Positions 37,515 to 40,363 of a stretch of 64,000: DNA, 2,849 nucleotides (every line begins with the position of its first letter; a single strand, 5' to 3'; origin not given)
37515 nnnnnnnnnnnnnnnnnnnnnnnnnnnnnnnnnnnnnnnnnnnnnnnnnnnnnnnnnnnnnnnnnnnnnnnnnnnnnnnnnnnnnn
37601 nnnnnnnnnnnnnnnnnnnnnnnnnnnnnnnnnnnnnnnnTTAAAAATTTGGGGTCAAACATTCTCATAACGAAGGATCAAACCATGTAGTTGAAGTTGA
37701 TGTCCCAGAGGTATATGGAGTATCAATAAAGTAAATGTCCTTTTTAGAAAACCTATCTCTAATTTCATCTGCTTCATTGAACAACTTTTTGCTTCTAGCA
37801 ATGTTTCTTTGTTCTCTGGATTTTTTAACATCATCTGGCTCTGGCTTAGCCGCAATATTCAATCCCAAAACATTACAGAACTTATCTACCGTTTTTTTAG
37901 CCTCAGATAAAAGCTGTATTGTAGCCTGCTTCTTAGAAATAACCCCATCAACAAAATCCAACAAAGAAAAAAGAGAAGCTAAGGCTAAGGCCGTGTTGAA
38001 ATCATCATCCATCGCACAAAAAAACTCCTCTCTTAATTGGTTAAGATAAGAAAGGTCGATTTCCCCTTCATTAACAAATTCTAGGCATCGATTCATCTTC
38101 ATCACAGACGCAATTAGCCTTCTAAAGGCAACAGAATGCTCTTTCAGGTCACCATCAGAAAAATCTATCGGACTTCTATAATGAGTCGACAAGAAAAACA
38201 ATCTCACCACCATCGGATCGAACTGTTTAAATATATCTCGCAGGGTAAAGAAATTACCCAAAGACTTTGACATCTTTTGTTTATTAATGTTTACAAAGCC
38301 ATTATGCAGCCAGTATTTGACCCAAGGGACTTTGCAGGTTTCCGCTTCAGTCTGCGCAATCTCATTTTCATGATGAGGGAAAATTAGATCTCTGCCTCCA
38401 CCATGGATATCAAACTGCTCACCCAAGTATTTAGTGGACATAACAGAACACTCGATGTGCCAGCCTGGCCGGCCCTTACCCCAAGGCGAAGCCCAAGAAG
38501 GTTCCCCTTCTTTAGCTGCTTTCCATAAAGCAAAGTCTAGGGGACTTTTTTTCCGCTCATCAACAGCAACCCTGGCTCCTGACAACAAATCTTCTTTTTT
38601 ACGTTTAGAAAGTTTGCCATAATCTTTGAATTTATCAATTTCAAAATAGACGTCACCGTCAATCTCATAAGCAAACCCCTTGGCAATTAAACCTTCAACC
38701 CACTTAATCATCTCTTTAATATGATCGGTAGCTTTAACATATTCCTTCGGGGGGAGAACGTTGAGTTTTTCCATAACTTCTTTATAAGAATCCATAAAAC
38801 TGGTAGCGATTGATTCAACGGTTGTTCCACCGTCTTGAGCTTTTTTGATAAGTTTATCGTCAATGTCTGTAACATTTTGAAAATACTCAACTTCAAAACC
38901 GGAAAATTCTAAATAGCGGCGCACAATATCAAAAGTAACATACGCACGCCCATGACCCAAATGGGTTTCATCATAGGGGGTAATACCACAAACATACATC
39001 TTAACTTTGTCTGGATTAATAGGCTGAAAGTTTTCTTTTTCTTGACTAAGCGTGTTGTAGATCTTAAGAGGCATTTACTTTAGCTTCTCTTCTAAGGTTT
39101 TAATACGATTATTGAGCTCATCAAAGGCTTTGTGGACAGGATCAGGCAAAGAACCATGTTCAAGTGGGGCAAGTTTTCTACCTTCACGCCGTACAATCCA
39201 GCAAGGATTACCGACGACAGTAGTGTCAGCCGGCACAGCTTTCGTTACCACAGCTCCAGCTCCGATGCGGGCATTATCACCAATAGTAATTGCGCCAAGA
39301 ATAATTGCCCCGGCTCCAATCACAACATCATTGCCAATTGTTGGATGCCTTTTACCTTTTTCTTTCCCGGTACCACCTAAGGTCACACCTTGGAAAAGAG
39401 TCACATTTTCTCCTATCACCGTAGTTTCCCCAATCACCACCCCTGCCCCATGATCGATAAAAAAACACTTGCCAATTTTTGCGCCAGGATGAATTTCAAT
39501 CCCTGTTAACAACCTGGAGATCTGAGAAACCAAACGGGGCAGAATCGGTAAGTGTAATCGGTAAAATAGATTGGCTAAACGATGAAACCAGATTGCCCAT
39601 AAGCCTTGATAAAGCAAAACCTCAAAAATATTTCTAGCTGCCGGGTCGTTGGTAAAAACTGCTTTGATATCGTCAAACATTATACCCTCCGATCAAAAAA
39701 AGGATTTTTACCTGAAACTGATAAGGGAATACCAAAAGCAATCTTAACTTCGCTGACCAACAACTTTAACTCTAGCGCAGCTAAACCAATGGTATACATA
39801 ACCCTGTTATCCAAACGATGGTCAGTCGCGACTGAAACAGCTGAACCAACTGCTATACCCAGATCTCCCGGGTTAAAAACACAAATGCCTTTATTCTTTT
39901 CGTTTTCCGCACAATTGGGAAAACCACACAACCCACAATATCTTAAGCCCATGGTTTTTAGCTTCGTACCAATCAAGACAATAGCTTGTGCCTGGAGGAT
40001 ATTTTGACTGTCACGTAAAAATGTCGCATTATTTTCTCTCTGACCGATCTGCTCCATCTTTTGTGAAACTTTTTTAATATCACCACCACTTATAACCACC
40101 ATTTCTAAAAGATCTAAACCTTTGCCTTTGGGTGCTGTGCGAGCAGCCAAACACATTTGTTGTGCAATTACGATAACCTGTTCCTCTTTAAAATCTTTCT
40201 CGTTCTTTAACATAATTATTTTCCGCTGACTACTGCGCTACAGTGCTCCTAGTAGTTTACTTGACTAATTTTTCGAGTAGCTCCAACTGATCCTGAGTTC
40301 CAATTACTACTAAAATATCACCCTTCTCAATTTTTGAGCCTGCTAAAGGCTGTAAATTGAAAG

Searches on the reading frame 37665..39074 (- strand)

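Call 12: search_protein_families(library=pfam, proteins=[window:37665-39074:-])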
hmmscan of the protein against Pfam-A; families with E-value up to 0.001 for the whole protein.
window:37665-39074:- (469 aa): 5 families
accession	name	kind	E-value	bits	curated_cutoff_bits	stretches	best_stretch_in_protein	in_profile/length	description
PF01406.26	tRNA-synt_1e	-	4.4e-135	450.3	27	1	16-312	2-298/301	tRNA synthetases class I (C) catalytic domain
PF09334.17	tRNA-synt_1g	-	2.8e-11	43.3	20.1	2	35-133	12-111/391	tRNA synthetases class I (M)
PF09190.17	DALR_2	-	1.7e-10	41.7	22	1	351-405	2-55/57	DALR domain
PF01921.24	tRNA-synt_1f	-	3.6e-07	29.9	27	0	263-319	277-334/360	tRNA synthetases class I (K)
PF00133.28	tRNA-synt_1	-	8.9e-06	25.1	22.7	0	222-305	330-413/414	tRNA synthetases class I (I, L, M and V)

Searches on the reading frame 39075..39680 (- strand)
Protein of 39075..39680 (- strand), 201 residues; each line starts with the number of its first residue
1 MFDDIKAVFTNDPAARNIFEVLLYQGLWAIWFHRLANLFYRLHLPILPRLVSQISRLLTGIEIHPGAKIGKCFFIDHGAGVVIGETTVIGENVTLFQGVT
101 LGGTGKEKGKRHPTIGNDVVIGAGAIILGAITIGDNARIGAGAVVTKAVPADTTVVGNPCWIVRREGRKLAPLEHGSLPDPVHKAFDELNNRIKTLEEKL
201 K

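Call 12: search_protein_families(library=pfam, proteins=[window:39075-39680:-])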
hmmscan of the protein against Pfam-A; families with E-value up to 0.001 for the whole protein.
window:39075-39680:- (201 aa): 3 families
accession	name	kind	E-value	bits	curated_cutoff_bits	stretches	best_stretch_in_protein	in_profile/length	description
PF00132.30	Hexapep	-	2.6e-13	49.5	27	1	112-147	1-36/36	Bacterial transferase hexapeptide (six repeats)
PF14602.12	Hexapep_2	-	5.9e-08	32.7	27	1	114-147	3-34/34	Hexapeptide repeat of succinyl-transferase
PF25084.1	LbH_EIF2B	-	1.8e-05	25.1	54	0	114-162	40-87/105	EIF2B subunit epsilon LbH domain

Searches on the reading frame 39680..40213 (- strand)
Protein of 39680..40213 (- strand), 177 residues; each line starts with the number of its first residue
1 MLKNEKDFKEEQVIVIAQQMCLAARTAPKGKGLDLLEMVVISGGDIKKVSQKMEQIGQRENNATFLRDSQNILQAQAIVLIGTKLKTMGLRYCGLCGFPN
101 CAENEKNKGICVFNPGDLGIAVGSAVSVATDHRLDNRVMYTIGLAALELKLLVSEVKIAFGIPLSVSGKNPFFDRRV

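Call 12: search_protein_families(library=pfam, proteins=[window:39680-40213:-])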
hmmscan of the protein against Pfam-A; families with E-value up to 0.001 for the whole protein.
window:39680-40213:- (177 aa): 1 family
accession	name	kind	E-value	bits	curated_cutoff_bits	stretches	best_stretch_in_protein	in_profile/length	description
PF09918.14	DUF2148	-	3.2e-29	101.1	25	1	109-175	3-68/68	Uncharacterized protein containing a ferredoxin domain (DUF2148)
